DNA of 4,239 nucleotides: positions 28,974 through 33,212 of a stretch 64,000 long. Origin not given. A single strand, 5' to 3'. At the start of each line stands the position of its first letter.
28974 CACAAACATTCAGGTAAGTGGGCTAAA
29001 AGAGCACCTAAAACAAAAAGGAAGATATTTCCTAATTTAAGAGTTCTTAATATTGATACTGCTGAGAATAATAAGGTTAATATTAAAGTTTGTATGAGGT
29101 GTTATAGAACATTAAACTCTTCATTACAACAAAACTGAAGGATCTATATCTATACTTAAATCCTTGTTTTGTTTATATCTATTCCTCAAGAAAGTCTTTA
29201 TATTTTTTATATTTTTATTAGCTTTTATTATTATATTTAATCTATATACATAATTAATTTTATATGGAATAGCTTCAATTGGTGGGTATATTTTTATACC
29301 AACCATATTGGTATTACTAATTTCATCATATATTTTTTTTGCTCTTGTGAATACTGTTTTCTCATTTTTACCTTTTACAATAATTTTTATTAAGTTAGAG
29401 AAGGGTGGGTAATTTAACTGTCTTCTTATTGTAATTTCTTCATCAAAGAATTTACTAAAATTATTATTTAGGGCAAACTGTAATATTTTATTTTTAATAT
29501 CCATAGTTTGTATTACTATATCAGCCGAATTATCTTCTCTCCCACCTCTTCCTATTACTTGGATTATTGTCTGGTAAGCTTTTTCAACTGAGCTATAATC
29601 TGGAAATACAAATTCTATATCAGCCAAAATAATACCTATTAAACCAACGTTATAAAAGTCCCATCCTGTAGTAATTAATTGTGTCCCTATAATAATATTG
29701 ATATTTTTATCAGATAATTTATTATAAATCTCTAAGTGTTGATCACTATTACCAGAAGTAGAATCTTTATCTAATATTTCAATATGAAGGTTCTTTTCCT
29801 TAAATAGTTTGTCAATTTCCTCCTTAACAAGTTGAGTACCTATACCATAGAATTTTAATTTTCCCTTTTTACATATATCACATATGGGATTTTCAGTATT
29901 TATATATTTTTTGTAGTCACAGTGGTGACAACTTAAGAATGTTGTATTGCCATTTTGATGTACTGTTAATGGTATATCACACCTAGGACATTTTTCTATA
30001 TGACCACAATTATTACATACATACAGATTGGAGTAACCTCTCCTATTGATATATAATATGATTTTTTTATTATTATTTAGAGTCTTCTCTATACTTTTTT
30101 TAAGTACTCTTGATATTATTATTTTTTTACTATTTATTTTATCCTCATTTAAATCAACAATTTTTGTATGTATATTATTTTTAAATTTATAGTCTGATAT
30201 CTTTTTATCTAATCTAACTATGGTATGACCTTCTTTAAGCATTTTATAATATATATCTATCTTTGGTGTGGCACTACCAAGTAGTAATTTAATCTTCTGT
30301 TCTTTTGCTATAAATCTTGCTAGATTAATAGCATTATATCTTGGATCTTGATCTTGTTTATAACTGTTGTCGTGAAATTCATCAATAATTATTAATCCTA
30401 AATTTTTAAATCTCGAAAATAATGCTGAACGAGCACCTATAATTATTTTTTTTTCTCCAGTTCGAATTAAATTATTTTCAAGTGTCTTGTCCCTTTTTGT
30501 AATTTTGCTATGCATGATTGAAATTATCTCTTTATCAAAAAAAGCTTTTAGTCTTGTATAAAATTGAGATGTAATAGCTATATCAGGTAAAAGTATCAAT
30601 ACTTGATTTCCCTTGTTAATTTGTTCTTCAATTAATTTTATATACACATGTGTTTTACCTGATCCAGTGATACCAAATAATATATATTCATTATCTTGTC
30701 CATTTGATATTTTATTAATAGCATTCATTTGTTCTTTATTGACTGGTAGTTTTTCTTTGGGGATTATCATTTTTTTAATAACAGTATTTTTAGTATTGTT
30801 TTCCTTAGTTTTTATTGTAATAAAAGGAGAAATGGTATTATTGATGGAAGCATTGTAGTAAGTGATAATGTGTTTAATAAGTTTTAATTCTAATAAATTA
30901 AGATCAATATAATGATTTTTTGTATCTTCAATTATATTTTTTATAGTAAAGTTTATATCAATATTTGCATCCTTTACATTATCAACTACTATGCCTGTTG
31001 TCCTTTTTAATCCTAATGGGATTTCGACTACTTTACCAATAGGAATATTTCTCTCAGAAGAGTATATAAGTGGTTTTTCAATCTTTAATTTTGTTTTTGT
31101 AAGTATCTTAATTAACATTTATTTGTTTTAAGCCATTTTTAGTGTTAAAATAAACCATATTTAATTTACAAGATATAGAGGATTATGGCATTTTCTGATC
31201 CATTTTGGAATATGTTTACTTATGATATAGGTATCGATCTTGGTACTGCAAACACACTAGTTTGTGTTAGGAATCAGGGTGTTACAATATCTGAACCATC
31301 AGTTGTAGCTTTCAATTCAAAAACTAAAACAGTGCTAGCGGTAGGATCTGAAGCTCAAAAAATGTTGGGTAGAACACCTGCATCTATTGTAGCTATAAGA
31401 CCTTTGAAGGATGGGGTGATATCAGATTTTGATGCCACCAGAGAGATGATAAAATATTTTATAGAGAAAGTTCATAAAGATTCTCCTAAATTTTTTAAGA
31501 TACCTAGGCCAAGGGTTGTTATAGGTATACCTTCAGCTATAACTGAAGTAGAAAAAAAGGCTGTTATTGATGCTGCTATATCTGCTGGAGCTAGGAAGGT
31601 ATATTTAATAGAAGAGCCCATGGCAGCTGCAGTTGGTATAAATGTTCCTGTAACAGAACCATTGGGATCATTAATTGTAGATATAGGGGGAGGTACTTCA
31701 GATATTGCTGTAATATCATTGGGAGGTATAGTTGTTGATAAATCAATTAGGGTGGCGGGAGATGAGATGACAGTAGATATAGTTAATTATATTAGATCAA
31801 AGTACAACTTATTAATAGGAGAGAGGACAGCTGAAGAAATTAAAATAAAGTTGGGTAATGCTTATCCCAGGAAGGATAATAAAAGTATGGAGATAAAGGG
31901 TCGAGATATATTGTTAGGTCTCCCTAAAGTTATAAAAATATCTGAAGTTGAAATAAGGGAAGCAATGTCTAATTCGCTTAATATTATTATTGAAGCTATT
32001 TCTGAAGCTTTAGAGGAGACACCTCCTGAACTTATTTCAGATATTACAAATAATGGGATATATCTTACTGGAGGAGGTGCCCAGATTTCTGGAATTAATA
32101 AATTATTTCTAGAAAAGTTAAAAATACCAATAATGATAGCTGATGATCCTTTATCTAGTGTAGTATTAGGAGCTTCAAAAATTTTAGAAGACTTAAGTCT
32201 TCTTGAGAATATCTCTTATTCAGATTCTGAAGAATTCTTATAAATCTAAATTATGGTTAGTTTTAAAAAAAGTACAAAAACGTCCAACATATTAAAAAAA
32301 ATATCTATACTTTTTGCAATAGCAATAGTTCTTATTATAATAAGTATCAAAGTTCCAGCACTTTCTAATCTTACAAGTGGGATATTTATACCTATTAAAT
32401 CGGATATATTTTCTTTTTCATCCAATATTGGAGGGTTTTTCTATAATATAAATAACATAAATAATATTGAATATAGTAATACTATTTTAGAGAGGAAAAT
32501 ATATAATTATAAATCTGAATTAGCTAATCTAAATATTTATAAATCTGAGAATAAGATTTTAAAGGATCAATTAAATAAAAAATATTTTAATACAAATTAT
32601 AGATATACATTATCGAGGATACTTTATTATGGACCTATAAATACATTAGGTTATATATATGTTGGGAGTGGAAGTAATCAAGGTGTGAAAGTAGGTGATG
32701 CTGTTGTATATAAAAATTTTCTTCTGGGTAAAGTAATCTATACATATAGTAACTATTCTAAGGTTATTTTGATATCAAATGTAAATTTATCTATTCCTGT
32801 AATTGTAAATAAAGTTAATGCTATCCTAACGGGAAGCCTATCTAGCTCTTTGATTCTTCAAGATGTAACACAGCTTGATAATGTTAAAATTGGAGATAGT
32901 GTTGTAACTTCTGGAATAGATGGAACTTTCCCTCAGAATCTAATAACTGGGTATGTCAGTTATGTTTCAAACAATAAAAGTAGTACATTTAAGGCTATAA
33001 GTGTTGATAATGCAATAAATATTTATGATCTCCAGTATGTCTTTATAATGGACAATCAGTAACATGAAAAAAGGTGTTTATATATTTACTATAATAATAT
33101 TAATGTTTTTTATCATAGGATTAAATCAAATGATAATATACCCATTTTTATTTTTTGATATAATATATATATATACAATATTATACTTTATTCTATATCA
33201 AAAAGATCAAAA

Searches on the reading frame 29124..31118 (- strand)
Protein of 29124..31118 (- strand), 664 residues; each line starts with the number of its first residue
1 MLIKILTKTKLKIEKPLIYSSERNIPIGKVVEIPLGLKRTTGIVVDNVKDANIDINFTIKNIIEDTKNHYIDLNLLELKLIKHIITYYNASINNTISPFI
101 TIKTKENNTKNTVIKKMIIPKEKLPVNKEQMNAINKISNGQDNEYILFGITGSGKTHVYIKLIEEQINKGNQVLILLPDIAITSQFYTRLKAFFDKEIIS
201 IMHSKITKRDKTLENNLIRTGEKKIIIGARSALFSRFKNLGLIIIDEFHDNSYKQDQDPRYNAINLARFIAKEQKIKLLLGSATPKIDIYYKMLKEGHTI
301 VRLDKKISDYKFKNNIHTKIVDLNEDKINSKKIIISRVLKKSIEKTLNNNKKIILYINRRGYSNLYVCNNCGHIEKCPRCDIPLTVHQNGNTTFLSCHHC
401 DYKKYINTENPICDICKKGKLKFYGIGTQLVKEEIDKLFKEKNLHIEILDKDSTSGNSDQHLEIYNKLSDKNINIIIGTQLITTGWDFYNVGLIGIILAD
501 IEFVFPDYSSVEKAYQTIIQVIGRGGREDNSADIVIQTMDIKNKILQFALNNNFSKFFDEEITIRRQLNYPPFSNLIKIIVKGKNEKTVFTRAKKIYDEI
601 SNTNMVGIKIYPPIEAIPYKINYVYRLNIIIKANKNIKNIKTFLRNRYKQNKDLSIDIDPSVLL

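Call 7: search_protein_families(library=pfam, proteins=[window:29124-31118:-], max_evalue=0.01)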
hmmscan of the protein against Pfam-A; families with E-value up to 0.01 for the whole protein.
window:29124-31118:- (664 aa): 9 families
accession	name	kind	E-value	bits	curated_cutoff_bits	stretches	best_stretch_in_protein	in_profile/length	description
PF00270.35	DEAD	-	2.2e-20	73.5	26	1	128-286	2-161/167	DEAD/DEAH box helicase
PF04851.21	ResIII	-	2.2e-17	63.9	22.5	1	125-286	3-163/164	Type III restriction enzyme, res subunit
PF18074.6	PriA_C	-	4.5e-13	50.3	26.9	1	572-660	1-95/95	Primosomal protein N C-terminal domain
PF18319.7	Zn_ribbon_PriA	-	1.1e-07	32.1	26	1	377-404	1-26/27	PriA DNA helicase Cys-rich region (CRR) domain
PF00271.37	Helicase_C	-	1.9e-07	31.7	23.5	1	433-527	26-108/110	Helicase conserved C-terminal domain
PF17764.6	PriA_3primeBD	-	1.3e-05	25.4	22.7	1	12-97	7-92/96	3'DNA-binding domain (3'BD)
PF13401.12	AAA_22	-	0.00082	20.1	27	1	145-279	8-119/130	AAA domain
PF22590.2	Cas3-like_C_2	-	0.0037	18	27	0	170-220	2-53/106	CRISPR-associated nuclease/helicase Cas3, C-terminal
PF11454.13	DUF3016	-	0.0083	16.4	25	0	272-319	72-120/139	Protein of unknown function (DUF3016)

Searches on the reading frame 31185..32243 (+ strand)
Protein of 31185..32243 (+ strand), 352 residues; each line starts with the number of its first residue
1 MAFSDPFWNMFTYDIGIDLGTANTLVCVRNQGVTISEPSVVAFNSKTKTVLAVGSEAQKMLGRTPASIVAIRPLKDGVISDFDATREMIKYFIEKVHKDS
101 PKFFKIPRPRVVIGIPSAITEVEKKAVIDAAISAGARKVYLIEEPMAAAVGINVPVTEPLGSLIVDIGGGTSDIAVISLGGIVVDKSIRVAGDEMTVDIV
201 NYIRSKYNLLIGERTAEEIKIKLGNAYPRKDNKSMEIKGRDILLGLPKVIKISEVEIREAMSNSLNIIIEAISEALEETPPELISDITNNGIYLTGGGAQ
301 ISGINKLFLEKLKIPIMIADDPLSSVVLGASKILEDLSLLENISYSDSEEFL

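Call 7: search_protein_families(library=pfam, proteins=[window:31185-32243:+], max_evalue=0.01)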
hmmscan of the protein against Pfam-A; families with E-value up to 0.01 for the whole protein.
window:31185-32243:+ (352 aa): 7 families
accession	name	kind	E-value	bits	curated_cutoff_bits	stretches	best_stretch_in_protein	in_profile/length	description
PF06723.19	MreB_Mbl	-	3.5e-137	457.1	27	1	14-340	3-325/327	MreB/Mbl protein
PF14450.12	FtsA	-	4.5e-12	46.9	31.8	1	164-320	2-111/127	Cell division protein FtsA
PF00012.26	HSP70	-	1.1e-10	40.9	20.6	1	88-183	113-209/599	Hsp70 protein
PF00022.25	Actin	-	1.1e-06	27.9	27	1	38-206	31-190/410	Actin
PF11104.14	PilM_2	-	0.00021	20.8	27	0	291-320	277-306/340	Type IV pilus assembly protein PilM;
PF25216.1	Volactin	-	0.00032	20.7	35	0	44-330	52-317/321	Volactin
PF06277.17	EutA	-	0.0013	18.1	27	1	164-216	147-203/475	Ethanolamine utilisation protein EutA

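Call 38: search_solved_structures(query=window:31185-32243:+, show_alignments=0, max_evalue=1e-20)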
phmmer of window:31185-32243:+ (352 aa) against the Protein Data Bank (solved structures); distinct sequences matched with E-value up to 1e-20: 8.
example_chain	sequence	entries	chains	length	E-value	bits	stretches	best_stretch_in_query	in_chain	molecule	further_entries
8azg_M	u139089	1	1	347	5.6e-110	370.6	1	9-343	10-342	Cell shape-determining protein MreB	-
7zpt_M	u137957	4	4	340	2.4e-109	368.5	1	10-343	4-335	Cell shape-determining protein MreB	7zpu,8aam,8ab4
1jce_A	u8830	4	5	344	3.7e-101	341.6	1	11-343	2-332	ROD SHAPE-DETERMINING PROTEIN MREB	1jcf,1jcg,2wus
4cze_A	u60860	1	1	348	5.8e-101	341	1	10-341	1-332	ROD SHAPE-DETERMINING PROTEIN MREB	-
4czf_A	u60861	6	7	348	3e-100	338.7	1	10-341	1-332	ROD SHAPE-DETERMINING PROTEIN MREB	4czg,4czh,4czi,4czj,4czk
4czl_A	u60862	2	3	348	1e-99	336.9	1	10-341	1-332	ROD SHAPE-DETERMINING PROTEIN MREB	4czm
7bvy_A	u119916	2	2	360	3.4e-78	266.2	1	15-336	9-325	Cell shape determining protein MreB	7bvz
7e1c_A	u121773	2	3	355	6.9e-63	215.9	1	15-330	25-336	Cell shape-determining protein MreB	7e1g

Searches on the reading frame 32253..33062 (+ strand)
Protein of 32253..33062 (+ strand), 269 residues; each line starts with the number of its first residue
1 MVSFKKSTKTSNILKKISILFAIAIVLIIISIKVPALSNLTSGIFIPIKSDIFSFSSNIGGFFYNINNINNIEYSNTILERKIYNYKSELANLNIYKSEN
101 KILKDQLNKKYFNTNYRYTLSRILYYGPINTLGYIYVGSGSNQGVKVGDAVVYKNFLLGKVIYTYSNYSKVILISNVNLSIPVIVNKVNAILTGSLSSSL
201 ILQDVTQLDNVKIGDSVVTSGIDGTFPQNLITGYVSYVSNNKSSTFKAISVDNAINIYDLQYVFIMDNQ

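Call 7: search_protein_families(library=pfam, proteins=[window:32253-33062:+], max_evalue=0.01)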
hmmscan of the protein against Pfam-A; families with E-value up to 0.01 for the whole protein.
window:32253-33062:+ (269 aa): 1 family
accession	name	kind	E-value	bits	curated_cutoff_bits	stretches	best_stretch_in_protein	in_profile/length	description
PF04085.20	MreC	-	7.4e-31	107.3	28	1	129-266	7-146/147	Rod shape-determining protein MreC, barrel core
